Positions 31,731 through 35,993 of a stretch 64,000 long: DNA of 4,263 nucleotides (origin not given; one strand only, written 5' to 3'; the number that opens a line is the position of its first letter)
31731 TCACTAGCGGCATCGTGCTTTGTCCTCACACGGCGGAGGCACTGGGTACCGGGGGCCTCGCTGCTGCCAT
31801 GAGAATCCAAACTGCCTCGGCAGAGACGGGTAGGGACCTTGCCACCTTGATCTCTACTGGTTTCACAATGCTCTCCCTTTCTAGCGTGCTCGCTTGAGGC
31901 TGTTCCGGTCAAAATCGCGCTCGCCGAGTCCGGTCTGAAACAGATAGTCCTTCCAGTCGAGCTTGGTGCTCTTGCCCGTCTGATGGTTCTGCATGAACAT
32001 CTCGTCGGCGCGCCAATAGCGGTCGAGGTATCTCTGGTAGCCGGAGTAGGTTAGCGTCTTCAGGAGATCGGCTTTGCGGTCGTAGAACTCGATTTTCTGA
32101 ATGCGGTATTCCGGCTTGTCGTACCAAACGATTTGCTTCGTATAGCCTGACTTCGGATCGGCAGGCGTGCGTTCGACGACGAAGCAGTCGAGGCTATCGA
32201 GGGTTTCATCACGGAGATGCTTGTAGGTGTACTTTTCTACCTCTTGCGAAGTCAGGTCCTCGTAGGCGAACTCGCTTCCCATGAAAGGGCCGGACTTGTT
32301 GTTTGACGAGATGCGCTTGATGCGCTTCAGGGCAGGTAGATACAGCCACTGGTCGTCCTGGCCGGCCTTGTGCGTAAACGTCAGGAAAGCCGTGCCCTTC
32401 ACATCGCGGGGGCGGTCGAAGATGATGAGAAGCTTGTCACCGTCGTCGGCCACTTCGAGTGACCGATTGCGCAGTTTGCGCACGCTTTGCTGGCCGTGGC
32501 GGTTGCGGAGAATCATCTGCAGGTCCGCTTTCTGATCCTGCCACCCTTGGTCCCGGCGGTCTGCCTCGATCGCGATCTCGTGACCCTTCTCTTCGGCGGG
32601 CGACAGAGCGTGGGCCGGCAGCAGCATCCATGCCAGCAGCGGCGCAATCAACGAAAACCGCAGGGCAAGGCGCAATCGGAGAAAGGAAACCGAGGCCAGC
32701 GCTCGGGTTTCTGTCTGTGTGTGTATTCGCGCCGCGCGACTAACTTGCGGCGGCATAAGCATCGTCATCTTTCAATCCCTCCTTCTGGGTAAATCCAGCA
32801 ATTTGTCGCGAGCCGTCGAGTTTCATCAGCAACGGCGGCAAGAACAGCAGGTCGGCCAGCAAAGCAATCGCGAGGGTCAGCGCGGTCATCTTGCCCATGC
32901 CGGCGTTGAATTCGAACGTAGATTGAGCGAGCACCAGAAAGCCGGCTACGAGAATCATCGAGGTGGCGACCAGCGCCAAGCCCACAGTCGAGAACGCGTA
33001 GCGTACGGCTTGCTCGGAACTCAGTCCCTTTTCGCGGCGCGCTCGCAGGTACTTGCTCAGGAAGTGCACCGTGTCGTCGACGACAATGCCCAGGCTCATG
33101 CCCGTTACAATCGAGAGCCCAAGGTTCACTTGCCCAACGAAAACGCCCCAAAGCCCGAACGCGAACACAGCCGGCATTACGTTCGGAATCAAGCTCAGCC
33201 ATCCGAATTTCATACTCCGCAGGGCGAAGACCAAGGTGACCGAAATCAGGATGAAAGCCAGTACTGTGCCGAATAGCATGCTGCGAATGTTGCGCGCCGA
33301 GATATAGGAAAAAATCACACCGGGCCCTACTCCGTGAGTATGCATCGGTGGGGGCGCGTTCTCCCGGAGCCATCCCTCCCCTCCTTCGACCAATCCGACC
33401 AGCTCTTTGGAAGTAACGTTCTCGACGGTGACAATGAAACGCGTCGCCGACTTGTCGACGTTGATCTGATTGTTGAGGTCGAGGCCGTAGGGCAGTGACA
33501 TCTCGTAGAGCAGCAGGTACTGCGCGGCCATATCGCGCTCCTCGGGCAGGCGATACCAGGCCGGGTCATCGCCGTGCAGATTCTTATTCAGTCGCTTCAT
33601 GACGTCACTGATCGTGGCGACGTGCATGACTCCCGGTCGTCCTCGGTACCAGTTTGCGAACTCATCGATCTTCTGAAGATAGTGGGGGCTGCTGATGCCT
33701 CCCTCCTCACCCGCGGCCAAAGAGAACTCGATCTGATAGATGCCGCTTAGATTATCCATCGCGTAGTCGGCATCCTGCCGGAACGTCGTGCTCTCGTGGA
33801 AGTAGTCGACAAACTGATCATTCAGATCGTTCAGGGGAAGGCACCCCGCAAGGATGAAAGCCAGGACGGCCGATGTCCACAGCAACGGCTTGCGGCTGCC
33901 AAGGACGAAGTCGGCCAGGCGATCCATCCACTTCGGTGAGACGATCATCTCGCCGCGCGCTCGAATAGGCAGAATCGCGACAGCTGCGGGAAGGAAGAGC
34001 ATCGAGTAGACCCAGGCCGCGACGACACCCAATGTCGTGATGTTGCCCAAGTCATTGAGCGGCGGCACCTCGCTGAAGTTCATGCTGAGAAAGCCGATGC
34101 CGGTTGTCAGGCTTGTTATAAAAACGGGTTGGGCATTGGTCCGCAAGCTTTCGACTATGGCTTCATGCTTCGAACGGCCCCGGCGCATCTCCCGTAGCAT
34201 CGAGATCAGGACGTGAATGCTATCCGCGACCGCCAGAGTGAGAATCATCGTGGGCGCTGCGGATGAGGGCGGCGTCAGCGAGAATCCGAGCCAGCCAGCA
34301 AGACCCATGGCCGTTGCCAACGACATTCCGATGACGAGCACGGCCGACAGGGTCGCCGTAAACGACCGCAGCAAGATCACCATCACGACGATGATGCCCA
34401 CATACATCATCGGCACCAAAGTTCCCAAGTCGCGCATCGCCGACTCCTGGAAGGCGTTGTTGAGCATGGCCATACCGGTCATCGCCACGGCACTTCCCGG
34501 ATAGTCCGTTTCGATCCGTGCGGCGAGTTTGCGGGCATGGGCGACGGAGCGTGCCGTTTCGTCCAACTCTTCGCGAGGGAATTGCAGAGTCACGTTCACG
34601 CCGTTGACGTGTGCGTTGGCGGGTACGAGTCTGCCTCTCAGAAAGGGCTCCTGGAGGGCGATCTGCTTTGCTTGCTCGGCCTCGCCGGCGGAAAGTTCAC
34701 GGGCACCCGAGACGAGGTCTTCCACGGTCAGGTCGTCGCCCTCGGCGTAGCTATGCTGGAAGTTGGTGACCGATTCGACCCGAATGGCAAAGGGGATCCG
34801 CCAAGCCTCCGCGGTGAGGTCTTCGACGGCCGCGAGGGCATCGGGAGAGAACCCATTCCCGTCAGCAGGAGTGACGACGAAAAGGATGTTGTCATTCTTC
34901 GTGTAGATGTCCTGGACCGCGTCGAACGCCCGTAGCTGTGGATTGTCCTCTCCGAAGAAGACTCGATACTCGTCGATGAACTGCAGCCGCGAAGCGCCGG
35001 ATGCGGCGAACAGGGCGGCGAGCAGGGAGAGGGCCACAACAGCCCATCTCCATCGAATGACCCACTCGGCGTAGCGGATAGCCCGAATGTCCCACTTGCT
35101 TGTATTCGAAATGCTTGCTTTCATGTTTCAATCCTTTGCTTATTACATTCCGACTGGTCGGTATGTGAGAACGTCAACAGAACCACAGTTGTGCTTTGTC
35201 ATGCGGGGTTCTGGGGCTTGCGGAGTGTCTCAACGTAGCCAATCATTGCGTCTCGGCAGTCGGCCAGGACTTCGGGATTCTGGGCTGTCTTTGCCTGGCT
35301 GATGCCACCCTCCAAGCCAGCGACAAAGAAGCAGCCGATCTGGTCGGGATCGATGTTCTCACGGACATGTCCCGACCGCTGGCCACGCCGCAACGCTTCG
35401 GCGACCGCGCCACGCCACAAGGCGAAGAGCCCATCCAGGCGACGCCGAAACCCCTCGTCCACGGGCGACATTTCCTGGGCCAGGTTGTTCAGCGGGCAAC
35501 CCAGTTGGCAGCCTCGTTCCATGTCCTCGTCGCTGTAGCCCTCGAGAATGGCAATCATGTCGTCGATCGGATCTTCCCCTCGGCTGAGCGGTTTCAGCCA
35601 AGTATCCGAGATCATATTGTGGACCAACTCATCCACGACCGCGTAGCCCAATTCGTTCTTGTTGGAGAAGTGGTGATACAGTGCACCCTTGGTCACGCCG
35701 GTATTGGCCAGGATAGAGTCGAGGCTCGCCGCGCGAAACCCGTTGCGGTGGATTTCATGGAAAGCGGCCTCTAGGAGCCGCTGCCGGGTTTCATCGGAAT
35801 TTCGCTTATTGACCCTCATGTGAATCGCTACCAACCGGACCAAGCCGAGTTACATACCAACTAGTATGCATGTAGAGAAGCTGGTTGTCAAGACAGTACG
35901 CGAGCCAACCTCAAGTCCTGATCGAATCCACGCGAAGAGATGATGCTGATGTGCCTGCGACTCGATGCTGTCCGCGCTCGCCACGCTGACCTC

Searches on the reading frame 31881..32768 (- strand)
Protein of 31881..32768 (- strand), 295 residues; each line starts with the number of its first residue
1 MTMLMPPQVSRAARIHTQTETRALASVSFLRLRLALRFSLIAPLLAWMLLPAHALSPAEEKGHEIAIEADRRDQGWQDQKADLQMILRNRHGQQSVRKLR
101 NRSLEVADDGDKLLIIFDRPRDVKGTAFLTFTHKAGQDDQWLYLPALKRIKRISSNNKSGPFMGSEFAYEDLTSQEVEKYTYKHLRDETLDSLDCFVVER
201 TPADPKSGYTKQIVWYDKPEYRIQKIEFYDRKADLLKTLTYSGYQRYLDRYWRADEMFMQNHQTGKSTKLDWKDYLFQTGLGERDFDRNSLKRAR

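Call 32: search_protein_families(library=pfam, proteins=[window:31881-32768:-], max_evalue=0.001)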
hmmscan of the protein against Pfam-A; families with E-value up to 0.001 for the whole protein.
window:31881-32768:- (295 aa): 2 families
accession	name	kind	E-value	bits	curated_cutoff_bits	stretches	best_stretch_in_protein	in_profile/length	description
PF17131.11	LolA_like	-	1.1e-63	214.6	30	1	111-293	3-184/184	Outer membrane lipoprotein-sorting protein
PF07044.18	DUF1329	-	1.4e-07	31.6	23.1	1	108-173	138-208/368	Protein of unknown function (DUF1329)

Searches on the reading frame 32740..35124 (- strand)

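Call 32: search_protein_families(library=pfam, proteins=[window:32740-35124:-], max_evalue=0.001)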
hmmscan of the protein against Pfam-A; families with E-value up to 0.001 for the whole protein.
window:32740-35124:- (794 aa): 4 families
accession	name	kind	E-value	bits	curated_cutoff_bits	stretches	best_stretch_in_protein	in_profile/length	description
PF03176.21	MMPL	-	3.2e-39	135.3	20.5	2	77-385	26-302/333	MMPL family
PF02460.24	Patched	-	2.7e-10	40.6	23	1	254-384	27-156/156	Patched SSD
PF12349.14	Sterol-sensing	-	1.5e-09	38.3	22.3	1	255-383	6-134/153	Sterol-sensing domain of SREBP cleavage-activation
PF00873.25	ACR_tran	-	2.2e-07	29.4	28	1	617-760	334-476/1021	AcrB/AcrD/AcrF family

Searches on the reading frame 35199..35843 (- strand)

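Call 32: search_protein_families(library=pfam, proteins=[window:35199-35843:-], max_evalue=0.001)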
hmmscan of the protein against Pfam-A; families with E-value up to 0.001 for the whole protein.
window:35199-35843:- (214 aa): 5 families
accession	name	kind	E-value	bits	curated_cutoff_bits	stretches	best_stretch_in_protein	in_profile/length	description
PF16925.10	TetR_C_13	-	3.6e-17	63.1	27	1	96-200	5-109/109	Tetracyclin repressor-like, C-terminal domain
PF21993.1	TetR_C_13_2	-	4.2e-13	49.9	27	1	92-197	1-101/103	Transcriptional regulator LmrA/YxaF-like, C-terminal domain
PF00440.29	TetR_N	-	6.6e-12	45.5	24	1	23-65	1-43/47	Bacterial regulatory proteins, tetR family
PF16859.10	TetR_C_11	-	8.4e-05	23.3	32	0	95-169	10-82/113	Tetracyclin repressor-like, C-terminal domain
PF13977.11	TetR_C_6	-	0.00012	22.7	27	1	125-179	32-85/115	BetI-type transcriptional repressor, C-terminal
